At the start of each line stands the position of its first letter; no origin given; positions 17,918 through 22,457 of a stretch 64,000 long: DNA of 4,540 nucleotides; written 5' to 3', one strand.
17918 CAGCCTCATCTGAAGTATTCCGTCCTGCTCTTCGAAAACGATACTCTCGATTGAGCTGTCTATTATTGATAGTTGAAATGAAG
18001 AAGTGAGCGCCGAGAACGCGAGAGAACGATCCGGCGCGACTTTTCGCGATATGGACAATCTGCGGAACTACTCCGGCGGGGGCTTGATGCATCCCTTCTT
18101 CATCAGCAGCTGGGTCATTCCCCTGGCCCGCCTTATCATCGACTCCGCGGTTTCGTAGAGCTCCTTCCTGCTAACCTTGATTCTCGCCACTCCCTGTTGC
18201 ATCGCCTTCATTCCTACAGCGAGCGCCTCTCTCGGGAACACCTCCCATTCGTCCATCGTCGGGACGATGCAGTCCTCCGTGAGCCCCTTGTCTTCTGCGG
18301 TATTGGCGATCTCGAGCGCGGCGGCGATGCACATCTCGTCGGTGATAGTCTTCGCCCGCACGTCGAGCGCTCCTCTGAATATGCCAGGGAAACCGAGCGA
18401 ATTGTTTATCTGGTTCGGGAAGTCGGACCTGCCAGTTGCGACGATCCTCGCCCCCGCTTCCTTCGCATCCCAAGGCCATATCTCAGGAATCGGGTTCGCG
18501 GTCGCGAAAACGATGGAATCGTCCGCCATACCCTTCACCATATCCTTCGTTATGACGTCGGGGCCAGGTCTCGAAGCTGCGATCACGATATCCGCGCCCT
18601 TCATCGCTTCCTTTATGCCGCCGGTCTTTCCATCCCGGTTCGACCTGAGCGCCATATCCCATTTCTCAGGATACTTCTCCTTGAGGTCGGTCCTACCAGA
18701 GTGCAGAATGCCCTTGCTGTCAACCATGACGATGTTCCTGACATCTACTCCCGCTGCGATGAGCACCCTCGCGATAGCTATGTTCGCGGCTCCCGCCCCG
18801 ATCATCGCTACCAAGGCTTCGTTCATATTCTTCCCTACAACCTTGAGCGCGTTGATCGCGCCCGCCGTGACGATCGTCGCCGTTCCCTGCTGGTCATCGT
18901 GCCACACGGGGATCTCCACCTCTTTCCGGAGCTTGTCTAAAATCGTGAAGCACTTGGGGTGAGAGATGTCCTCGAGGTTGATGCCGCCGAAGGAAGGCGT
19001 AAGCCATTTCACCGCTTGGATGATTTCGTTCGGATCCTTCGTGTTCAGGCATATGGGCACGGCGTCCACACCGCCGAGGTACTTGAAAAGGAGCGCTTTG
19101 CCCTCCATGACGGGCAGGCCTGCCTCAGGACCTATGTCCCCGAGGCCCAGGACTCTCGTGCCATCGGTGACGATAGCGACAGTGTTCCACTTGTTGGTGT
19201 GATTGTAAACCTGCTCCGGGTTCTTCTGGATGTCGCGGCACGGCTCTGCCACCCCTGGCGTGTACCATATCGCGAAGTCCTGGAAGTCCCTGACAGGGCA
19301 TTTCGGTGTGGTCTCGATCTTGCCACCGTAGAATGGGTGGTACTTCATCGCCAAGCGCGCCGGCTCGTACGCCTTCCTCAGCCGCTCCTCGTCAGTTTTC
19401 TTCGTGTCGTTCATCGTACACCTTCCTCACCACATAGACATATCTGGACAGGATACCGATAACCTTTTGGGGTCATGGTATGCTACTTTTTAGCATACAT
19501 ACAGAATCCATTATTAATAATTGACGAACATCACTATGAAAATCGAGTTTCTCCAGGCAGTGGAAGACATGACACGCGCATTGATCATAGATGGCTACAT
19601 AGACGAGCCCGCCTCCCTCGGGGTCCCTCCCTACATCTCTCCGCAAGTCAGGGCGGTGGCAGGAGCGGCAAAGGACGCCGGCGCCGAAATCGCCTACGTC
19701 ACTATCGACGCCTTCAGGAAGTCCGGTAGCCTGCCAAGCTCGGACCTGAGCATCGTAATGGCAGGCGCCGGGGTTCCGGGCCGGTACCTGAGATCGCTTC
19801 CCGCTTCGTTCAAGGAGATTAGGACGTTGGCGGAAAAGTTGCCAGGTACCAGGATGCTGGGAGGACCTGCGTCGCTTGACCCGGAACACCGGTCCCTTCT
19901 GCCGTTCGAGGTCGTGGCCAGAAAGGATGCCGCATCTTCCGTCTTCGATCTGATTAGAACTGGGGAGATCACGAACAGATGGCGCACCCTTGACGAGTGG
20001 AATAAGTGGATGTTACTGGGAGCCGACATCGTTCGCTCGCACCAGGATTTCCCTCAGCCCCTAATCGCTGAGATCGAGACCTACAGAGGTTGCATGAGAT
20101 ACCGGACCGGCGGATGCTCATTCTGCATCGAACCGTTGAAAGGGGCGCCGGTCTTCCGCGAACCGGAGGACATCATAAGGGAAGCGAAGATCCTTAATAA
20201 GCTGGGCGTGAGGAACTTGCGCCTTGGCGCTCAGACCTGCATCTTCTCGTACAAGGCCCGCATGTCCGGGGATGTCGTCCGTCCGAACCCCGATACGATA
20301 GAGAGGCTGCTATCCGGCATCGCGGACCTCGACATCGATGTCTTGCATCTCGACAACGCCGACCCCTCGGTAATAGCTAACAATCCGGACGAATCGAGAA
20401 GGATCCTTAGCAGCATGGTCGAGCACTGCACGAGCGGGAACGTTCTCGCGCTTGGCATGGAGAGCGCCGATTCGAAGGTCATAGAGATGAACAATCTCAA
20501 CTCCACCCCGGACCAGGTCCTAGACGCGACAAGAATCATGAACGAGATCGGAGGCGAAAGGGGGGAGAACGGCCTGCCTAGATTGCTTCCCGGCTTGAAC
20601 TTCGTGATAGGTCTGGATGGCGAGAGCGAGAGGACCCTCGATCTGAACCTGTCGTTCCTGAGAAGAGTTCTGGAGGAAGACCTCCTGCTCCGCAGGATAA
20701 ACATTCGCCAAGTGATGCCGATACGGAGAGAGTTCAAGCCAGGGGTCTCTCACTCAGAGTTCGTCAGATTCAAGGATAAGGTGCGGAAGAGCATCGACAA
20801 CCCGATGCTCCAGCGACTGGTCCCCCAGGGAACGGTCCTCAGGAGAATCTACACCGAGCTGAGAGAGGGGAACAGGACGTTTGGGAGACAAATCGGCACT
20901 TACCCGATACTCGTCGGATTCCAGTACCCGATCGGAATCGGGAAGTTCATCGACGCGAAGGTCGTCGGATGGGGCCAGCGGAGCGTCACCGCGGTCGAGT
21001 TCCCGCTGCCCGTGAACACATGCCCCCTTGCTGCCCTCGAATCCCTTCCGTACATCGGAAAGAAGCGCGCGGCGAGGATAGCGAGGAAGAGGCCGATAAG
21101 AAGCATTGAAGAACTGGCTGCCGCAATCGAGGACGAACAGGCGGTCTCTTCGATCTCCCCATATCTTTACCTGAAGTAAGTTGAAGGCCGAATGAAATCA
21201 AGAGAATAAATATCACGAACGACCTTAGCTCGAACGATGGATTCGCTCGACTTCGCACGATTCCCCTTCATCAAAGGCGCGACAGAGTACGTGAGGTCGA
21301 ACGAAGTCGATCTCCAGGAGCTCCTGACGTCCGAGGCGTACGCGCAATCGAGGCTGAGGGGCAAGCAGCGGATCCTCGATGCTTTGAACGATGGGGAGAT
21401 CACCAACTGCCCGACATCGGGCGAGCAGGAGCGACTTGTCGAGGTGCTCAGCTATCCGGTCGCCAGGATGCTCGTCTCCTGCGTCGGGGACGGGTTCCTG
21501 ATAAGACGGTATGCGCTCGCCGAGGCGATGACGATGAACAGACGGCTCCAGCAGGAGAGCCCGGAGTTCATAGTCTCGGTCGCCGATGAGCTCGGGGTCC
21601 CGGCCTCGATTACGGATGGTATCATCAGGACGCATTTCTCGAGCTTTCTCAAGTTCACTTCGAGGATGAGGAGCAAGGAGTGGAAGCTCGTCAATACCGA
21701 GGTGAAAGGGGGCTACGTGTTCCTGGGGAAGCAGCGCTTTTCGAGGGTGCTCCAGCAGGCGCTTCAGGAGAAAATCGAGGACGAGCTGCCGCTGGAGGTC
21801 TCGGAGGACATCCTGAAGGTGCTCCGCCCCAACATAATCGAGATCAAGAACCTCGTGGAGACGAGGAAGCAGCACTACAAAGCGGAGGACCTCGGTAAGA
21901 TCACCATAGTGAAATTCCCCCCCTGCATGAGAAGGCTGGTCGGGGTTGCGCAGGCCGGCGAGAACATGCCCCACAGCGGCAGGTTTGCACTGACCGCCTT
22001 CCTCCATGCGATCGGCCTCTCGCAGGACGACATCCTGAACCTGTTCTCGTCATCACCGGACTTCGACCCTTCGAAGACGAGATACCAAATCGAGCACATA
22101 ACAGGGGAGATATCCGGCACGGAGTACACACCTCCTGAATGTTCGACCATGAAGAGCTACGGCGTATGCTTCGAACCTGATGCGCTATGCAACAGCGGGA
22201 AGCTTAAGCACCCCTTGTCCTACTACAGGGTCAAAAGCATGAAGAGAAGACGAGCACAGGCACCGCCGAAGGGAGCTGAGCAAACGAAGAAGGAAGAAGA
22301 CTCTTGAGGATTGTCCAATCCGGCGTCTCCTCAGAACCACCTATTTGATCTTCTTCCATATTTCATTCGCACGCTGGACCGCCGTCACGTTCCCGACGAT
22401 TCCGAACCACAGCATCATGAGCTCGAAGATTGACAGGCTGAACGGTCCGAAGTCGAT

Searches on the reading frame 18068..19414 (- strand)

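Call 60: search_protein_families(library=pfam, proteins=[window:18068-19414:-], max_evalue=0.00001)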
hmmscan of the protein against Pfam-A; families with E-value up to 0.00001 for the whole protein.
window:18068-19414:- (448 aa): 2 families
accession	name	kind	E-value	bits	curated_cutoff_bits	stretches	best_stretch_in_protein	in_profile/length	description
PF00390.24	malic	-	3.1e-31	109.1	23.1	1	31-163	2-182/182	Malic enzyme, N-terminal domain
PF03949.21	Malic_M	-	1.4e-21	77.4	23.5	1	176-390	2-242/258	Malic enzyme, NAD binding domain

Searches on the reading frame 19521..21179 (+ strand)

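Call 60: search_protein_families(library=pfam, proteins=[window:19521-21179:+], max_evalue=0.00001)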
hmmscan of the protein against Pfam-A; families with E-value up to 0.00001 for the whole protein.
window:19521-21179:+ (552 aa): 1 family
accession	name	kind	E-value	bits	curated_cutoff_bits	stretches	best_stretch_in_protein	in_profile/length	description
PF04055.27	Radical_SAM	-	3e-09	37.7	29.5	1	186-372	2-158/166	Radical SAM superfamily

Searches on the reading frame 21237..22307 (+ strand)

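Call 60: search_protein_families(library=pfam, proteins=[window:21237-22307:+], max_evalue=0.00001)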
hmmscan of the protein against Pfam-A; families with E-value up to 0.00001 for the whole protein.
window:21237-22307:+ (356 aa): 1 family
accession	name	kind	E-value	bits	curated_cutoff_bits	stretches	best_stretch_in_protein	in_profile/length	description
PF04104.19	DNA_primase_lrg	-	1.2e-35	123.6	22.4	1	131-329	4-265/266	Eukaryotic and archaeal DNA primase, large subunit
